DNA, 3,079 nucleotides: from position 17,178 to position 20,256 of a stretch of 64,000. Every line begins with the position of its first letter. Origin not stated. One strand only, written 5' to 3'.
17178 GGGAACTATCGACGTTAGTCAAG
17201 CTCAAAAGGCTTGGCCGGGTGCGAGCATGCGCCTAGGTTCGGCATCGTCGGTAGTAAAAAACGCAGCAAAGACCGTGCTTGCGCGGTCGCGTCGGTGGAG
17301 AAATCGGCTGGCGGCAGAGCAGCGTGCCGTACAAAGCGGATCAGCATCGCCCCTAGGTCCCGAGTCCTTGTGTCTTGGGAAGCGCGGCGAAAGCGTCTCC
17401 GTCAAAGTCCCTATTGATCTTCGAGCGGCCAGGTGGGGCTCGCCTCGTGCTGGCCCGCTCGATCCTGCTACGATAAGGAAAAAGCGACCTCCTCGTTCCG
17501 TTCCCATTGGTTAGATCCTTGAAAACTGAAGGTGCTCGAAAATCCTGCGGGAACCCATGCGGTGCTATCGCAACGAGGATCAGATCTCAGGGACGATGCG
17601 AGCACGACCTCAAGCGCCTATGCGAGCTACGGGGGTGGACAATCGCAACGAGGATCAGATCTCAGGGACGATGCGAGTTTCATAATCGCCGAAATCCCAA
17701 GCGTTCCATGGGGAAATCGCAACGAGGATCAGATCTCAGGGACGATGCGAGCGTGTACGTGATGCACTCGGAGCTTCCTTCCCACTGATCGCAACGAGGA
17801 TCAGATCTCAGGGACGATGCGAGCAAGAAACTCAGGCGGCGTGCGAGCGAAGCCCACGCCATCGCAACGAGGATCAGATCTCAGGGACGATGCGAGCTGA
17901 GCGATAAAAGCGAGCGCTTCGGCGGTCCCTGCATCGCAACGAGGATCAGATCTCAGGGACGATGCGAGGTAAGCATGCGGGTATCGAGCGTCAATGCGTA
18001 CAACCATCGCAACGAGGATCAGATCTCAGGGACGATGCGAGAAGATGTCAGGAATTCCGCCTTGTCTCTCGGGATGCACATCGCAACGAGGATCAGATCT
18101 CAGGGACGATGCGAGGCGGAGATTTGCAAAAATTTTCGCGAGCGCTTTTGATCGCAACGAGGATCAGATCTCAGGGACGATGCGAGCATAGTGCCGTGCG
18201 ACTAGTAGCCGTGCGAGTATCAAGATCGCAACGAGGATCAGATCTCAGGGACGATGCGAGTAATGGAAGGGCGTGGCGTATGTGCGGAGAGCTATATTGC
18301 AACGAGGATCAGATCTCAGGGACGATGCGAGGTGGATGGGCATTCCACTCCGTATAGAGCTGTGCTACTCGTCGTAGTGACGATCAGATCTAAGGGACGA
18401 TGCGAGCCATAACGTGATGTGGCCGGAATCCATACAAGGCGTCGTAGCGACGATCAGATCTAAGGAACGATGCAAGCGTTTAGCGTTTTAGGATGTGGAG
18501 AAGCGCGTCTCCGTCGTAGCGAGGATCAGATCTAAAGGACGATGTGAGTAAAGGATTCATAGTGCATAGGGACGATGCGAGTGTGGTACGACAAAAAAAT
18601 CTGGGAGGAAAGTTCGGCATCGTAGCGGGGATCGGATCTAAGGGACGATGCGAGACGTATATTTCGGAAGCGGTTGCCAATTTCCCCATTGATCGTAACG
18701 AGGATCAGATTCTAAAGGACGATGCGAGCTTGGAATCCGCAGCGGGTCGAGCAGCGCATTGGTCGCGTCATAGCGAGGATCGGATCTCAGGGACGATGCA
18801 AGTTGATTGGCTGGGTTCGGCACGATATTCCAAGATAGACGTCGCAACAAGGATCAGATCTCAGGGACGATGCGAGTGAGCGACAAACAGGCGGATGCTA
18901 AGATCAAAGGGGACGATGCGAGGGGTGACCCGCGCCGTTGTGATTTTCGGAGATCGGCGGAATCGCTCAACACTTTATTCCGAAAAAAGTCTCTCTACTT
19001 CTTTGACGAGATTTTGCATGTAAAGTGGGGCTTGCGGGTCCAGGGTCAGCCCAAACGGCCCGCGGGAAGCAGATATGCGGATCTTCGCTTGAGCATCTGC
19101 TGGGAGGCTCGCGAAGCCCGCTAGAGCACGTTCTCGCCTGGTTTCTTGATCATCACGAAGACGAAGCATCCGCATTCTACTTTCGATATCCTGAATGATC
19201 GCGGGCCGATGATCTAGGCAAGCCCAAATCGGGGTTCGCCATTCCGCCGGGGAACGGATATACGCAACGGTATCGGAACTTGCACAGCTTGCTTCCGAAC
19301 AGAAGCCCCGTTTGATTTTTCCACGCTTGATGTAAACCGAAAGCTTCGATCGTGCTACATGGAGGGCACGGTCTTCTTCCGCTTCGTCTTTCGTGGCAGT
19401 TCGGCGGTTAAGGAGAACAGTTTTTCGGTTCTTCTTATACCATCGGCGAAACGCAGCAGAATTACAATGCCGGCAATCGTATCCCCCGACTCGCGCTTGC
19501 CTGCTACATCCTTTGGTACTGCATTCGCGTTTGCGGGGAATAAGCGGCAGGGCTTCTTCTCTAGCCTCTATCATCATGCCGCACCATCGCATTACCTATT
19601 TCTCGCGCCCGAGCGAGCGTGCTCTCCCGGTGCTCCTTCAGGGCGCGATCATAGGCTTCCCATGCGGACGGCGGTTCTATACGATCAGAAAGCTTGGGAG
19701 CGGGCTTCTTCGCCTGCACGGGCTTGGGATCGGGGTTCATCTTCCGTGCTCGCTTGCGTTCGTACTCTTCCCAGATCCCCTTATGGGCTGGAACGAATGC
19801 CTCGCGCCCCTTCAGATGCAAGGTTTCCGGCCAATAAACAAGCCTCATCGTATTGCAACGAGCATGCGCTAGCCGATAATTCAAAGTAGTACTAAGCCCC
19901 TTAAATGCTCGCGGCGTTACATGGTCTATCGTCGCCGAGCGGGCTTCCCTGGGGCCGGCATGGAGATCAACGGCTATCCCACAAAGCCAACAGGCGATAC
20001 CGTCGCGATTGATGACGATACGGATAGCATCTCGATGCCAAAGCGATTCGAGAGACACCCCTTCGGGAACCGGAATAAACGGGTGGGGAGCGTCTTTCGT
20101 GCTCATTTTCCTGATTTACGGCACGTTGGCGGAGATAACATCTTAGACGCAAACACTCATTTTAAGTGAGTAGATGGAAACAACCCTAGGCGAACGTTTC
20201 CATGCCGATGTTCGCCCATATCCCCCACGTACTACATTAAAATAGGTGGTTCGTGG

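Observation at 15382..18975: Mobile-element-borne minimal type V-like CRISPR locus: 607-aa TnpB-like RuvC nuclease plus array, no adaptation genes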

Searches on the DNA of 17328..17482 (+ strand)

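Call 86: build_rna_model(alignment_id=A6)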
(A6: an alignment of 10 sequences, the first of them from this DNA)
Model R1 built from alignment A6 (10 sequences, 158 columns); structure: RNAalifold consensus.
model positions 155; base pairs 33; branch points 1; effective number of sequences 2.15; information 0.59 bits per position. Calibrated on 0.2 Mb of random sequence (short: E-values are rough).
structure used (alignment columns):
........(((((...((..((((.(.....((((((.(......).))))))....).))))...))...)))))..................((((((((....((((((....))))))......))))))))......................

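Call 87: search_with_rna_model(model_id=R1, sources=[L088, L089, L090, L091, L092, L093, L094, L095, L096, L097, L098, L099, L100, L101, L102, L103, L104, L105, L106, L107, L108, L109, L110, L111, L112, L113, L114, L115, L116, L117, L118, L119, L120, L121, L122, L123, L124, L125, L126, L127, L128, L129, L130, L131, L132, L133, L134, L135, L136, L137, L138, L139, L140, L141, L142, L143, L144, L145, L146, L147, L148, L149, L150, L151, L152, L153, L154, L155, L156, L157, L158, L159, L160, L161, L162, L163, L164, L165, L166, L251], max_evalue=0.01, show_alignments=3)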
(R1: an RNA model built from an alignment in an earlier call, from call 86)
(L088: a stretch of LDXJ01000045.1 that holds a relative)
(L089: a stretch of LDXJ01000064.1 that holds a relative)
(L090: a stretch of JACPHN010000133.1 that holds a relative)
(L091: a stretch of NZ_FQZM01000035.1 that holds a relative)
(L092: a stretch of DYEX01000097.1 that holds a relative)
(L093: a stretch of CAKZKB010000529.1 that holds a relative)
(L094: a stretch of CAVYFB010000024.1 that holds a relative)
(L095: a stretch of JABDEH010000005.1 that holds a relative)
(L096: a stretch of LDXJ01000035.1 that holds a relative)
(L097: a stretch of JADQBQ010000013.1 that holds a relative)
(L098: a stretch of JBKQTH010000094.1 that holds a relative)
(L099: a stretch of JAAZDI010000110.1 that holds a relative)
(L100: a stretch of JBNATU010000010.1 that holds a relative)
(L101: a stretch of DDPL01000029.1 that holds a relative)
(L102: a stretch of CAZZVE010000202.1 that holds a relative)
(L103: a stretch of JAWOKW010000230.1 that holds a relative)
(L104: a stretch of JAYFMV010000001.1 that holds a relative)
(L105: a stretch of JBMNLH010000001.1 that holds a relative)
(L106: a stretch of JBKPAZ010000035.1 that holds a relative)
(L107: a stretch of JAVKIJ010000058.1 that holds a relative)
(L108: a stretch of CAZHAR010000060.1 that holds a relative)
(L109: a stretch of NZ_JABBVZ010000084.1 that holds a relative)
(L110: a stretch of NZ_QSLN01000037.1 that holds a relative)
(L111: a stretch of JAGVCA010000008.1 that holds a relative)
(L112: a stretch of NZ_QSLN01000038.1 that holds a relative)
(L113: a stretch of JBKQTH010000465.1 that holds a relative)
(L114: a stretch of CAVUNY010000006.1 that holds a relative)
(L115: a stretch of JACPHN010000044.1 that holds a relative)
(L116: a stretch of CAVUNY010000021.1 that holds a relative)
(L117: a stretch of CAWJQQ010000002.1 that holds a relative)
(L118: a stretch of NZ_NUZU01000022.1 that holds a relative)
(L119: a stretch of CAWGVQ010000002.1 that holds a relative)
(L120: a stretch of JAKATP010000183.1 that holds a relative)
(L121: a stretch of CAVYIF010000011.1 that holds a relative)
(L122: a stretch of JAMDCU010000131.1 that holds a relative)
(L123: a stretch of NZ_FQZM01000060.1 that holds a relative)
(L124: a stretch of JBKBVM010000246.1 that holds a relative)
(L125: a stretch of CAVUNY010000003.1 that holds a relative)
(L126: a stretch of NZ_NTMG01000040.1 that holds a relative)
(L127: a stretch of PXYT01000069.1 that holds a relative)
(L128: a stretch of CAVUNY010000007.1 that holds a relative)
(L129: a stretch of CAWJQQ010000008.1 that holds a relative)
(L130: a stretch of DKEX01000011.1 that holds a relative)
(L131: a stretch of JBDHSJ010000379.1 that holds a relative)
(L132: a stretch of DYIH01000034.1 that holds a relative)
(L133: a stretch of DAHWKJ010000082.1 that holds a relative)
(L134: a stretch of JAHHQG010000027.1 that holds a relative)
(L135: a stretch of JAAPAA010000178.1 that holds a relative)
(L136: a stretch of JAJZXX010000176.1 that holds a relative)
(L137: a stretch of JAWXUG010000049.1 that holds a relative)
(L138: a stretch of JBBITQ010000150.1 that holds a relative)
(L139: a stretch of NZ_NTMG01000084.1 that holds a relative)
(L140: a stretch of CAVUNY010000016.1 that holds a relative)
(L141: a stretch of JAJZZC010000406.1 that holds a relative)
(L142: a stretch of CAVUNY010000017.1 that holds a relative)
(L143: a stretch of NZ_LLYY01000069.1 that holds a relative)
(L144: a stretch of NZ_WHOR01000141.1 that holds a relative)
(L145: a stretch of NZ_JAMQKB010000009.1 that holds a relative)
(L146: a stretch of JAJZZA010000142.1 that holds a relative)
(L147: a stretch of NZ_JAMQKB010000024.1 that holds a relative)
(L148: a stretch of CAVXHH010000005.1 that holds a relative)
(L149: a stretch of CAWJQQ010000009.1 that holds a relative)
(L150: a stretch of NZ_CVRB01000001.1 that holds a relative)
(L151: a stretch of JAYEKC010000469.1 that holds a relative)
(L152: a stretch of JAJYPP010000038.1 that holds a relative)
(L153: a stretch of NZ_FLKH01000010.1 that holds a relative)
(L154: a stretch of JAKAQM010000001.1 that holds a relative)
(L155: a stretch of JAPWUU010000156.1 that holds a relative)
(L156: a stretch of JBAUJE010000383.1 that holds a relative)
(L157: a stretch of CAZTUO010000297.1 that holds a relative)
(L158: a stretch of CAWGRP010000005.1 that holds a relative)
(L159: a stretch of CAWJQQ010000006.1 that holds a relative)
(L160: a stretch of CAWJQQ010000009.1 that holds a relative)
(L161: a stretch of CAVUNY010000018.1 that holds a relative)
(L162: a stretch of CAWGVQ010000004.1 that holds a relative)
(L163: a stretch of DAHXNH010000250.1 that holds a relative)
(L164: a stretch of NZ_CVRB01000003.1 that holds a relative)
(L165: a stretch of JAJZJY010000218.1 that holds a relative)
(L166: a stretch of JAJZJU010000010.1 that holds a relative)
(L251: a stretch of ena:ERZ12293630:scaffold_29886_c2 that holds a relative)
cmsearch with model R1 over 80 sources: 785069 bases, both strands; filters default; matches with E-value up to 0.01: 1.
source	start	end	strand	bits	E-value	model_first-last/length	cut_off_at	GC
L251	3494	3659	+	32.4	8.2e-08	1-155/155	no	0.7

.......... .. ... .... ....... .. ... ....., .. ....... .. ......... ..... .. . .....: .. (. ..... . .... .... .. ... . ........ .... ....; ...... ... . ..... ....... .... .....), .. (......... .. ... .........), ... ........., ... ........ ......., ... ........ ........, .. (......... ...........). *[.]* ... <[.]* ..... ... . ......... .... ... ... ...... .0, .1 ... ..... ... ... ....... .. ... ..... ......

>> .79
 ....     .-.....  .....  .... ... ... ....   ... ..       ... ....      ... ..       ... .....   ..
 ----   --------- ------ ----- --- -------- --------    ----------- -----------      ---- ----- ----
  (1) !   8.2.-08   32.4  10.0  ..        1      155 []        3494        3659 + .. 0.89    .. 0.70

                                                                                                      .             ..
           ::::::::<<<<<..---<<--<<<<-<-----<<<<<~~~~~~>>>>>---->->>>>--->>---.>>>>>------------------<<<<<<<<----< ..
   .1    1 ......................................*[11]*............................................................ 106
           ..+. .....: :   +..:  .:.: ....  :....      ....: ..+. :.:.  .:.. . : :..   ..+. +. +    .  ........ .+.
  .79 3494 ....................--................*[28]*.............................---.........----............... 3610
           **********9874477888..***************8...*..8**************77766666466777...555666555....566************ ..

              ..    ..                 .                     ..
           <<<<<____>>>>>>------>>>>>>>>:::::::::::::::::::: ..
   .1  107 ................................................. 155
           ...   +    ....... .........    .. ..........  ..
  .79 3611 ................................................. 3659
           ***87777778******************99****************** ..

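Call 88: search_with_rna_model(model_id=R1, sources=[L088, L168, L090, L182, L094], max_evalue=10, filters=off, show_alignments=2)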
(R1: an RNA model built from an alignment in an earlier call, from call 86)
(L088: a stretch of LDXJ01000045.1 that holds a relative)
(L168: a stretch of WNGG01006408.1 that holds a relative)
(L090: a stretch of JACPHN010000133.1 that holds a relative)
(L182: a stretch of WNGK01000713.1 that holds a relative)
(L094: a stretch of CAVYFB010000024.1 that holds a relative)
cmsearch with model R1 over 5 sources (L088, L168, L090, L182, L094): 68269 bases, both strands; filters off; matches with E-value up to 10: 44.
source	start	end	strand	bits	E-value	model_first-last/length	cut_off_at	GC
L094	11513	11643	+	12.8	0.026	1-155/155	no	0.5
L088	10373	10477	-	9.4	0.34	1-155/155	no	0.35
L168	7456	7539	+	8.9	0.5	1-155/155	no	0.51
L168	2641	2675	+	8.3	0.84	98-131/155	no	0.77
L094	7416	7450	+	7.7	1.3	98-131/155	no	0.71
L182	16601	16762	+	7.6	1.4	1-155/155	no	0.54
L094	1957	1985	+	7.1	2.1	1-155/155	no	0.45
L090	9077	9115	+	7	2.2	95-134/155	no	0.77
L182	9425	9459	+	7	2.3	98-131/155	no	0.71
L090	12981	13019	-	6.9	2.5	95-134/155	no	0.64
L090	7432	7463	+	6.6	3.1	99-130/155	no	0.69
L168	5210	5240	-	6.5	3.4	1-155/155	no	0.42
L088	417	434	+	6.5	3.4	1-155/155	no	0.39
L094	2265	2346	+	6.5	3.4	1-155/155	no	0.63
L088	4889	4930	+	6.4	3.5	1-155/155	no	0.4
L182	565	598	+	6.4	3.5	1-155/155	no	0.47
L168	6514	6543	-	6.4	3.7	1-155/155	no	0.47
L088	2108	2144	+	6.3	3.9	1-155/155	no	0.41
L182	2603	2628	-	6.3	4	1-155/155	no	0.31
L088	4644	4716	-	6.2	4.1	1-155/155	no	0.38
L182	9049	9080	+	6.2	4.1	1-155/155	no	0.5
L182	8716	8775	-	6.1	4.6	10-74/155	no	0.62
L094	7316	7354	+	6.1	4.6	23-60/155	no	0.59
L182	3222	3247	-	5.9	5.1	1-155/155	no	0.27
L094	1238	1259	-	5.9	5.1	1-155/155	no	0.45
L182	1349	1391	+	5.9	5.1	1-155/155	no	0.44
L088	10023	10048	+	5.9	5.3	1-155/155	no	0.31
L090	12022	12051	-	5.8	5.5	1-155/155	no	0.47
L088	11460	11483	-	5.8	5.9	1-155/155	no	0.38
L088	302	331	+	5.7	5.9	1-155/155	no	0.33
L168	9246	9280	+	5.7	6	1-155/155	no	0.4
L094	10376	10410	+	5.7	6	1-155/155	no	0.54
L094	12175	12212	-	5.7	6.3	1-155/155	no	0.42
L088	1897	1924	+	5.5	6.9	1-155/155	no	0.29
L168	2938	2964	-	5.5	7.1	1-155/155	no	0.59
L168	2681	2781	+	5.5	7.3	1-155/155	no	0.54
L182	12535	12563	-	5.5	7.3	1-155/155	no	0.24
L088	5479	5572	+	5.4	7.6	1-155/155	no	0.56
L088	8969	9048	-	5.4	7.9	1-155/155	no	0.41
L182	13941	13973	-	5.4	8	97-132/155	no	0.7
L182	13984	14005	-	5.3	8.5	1-155/155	no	0.45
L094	962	985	+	5.2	9.3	1-155/155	no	0.33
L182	421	455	-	5.1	9.4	1-155/155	no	0.37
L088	10218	10261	+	5.1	9.6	1-155/155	no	0.36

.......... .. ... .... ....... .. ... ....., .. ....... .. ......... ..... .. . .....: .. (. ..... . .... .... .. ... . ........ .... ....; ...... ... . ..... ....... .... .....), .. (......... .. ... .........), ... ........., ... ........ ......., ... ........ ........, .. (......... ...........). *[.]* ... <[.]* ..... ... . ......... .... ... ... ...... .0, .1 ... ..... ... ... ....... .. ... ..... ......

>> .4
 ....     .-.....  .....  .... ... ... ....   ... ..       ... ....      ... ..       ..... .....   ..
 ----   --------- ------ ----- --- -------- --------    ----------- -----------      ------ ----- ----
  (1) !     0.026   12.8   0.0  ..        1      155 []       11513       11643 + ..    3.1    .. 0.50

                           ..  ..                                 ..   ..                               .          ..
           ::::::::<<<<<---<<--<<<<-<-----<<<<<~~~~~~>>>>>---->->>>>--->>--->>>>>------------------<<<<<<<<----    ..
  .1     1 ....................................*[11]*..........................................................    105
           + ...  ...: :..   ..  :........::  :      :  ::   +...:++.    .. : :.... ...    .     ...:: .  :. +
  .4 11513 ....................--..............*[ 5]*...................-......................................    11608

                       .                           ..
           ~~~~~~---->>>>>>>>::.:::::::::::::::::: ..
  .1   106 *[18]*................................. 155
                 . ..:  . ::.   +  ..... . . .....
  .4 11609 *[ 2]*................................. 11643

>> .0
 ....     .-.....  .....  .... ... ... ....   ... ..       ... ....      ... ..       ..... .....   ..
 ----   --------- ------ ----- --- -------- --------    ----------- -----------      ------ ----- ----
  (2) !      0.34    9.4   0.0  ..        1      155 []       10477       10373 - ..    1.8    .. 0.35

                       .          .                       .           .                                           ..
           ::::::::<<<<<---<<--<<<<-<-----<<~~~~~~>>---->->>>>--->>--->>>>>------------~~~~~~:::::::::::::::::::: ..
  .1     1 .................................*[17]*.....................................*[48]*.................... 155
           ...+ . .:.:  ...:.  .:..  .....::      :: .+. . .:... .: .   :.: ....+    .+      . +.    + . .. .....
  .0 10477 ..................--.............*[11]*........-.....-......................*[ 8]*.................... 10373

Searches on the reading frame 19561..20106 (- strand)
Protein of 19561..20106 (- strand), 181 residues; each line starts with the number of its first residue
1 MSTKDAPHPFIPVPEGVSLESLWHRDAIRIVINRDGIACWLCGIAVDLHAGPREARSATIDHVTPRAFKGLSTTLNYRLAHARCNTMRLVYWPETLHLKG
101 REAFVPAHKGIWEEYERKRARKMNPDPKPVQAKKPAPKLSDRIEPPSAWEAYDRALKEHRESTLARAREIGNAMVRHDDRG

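Call 70: search_protein_families(library=phrogs, proteins=[window:19561-20106:-], max_evalue=0.001)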
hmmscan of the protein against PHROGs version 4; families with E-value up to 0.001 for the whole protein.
window:19561-20106:- (181 aa): 12 families
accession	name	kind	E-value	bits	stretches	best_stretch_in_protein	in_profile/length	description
phrog_338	-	DNA, RNA and nucleotide metabolism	5e-12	46.8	1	28-88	197-259/340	HNH endonuclease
phrog_5718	-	DNA, RNA and nucleotide metabolism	1.4e-07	31.9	1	20-88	112-173/394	HNH endonuclease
phrog_16726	-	DNA, RNA and nucleotide metabolism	3.3e-07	31.3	1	31-88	88-140/308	HNH endonuclease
phrog_8660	-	DNA, RNA and nucleotide metabolism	1.8e-06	29.2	1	31-87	119-175/196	HNH endonuclease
phrog_1271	-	DNA, RNA and nucleotide metabolism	2e-06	28.5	1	23-88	254-315/361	HNH endonuclease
phrog_9508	-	DNA, RNA and nucleotide metabolism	3.9e-06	27.9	1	36-100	20-83/171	HNH endonuclease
phrog_9645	-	DNA, RNA and nucleotide metabolism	6.2e-06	27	1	24-87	9-68/168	HNH endonuclease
phrog_15463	-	DNA, RNA and nucleotide metabolism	1.2e-05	25.6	1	28-89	124-181/435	HNH endonuclease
phrog_6050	-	DNA, RNA and nucleotide metabolism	4.7e-05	23.4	1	31-88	306-357/402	HNH endonuclease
phrog_1035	-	DNA, RNA and nucleotide metabolism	7.1e-05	23.8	1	29-119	152-247/271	endonuclease VII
phrog_2118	-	DNA, RNA and nucleotide metabolism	0.00021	22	1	31-88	171-221/301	HNH endonuclease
phrog_1808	-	DNA, RNA and nucleotide metabolism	0.0006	21.3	0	34-90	29-86/118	HNH endonuclease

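Call 71: search_protein_families(library=pfam, proteins=[window:19561-20106:-], max_evalue=0.01)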
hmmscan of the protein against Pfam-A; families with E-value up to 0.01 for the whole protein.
window:19561-20106:- (181 aa): 1 family
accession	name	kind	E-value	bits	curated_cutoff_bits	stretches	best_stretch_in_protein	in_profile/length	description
PF01844.29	HNH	-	0.00014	22.3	21.4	1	39-87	1-43/47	HNH endonuclease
